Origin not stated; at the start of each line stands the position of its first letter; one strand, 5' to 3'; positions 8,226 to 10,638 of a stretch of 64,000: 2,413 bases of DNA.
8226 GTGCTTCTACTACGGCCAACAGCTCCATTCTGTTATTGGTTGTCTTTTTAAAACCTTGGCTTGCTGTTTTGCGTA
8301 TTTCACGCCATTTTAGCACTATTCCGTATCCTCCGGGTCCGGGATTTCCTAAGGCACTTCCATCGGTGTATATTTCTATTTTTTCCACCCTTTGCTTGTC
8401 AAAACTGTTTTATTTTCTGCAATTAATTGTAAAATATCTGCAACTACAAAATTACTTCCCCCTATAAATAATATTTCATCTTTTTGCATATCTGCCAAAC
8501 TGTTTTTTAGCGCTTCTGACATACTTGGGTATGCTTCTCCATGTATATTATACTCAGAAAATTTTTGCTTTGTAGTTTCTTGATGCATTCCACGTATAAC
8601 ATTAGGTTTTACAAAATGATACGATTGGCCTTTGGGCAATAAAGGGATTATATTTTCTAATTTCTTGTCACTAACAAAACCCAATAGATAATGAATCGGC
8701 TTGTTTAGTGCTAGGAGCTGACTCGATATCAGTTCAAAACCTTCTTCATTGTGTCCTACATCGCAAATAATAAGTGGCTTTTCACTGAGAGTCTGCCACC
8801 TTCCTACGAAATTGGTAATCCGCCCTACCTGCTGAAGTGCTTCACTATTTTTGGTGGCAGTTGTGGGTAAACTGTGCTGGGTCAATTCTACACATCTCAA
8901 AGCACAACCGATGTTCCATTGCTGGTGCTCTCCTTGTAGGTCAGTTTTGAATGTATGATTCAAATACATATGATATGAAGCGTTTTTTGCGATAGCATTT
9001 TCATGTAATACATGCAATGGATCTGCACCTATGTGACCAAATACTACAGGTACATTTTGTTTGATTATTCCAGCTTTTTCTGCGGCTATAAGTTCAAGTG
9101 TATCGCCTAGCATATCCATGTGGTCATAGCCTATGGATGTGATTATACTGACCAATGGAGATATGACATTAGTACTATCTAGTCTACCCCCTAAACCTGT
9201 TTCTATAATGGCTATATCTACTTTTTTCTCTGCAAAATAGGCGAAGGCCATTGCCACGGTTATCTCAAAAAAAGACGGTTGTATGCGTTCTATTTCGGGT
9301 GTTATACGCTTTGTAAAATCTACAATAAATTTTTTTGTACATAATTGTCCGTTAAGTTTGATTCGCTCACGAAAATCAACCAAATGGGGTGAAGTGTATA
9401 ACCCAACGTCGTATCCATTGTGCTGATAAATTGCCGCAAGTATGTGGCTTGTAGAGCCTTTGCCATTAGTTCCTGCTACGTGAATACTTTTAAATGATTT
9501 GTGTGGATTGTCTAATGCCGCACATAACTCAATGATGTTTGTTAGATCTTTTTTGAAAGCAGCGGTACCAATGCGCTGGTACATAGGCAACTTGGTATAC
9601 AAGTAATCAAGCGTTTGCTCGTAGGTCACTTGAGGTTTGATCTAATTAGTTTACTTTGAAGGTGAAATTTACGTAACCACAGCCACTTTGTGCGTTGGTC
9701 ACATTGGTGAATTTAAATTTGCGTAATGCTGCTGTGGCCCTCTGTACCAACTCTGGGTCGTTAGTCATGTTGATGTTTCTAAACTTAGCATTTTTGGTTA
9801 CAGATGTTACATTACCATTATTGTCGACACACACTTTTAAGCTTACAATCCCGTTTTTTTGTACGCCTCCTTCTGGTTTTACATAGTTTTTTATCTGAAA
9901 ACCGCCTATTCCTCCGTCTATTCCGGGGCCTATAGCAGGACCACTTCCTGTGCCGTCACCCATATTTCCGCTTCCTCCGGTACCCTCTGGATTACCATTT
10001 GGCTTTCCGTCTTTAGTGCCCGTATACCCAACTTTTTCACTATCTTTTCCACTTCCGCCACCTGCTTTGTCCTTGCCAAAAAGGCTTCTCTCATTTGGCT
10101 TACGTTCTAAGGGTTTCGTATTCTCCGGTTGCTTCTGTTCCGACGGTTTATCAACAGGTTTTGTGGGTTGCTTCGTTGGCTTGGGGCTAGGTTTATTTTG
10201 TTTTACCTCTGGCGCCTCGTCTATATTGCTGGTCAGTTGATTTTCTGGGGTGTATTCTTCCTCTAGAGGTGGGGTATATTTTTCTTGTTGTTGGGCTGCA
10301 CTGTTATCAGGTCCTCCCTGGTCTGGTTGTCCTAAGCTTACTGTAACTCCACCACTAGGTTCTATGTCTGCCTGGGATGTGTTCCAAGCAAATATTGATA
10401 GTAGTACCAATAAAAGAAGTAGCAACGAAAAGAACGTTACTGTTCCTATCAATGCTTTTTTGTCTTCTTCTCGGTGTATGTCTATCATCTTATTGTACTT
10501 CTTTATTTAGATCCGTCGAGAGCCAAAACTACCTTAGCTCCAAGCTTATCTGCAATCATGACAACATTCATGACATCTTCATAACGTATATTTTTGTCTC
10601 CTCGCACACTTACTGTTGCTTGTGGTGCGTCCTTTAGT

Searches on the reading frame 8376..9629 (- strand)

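Call 29: search_protein_families(library=pfam, proteins=[window:8376-9629:-], max_evalue=0.00001)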
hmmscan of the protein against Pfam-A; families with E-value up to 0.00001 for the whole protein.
window:8376-9629:- (417 aa): 2 families
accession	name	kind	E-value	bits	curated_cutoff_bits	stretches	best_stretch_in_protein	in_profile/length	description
PF08245.18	Mur_ligase_M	-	4.8e-12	46.7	24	1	51-193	1-114/200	Mur ligase middle domain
PF02875.26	Mur_ligase_C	-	5.6e-07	30.9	28.4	1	276-392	1-126/127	Mur ligase, glutamate ligase domain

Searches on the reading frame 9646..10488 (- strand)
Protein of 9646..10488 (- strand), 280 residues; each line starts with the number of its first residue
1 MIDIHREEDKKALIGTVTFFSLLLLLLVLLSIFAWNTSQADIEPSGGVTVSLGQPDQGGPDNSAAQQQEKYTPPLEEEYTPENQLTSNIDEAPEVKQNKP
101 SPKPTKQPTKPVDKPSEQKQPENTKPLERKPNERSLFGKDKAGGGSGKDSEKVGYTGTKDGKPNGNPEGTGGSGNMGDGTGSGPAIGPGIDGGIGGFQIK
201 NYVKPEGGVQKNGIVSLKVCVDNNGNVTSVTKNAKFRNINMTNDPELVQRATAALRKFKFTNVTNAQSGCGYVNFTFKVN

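Call 29: search_protein_families(library=pfam, proteins=[window:9646-10488:-], max_evalue=0.00001)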
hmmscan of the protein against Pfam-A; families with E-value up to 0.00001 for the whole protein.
window:9646-10488:- (280 aa): 0 families

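Call 34: search_protein_families(library=pfam, proteins=[window:9646-10488:-], max_evalue=0.01)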
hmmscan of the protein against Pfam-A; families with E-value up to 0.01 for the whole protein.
window:9646-10488:- (280 aa): 0 families

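Call 35: search_protein_families(library=ncbifam, proteins=[window:9646-10488:-], max_evalue=0.01)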
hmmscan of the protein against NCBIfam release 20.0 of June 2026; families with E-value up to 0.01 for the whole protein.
window:9646-10488:- (280 aa): 1 family
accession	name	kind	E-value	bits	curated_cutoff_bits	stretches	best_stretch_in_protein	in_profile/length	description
TIGR02794.1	tolA_full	equivalog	0.00049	19.4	59.45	1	20-125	6-118/362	cell envelope integrity protein TolA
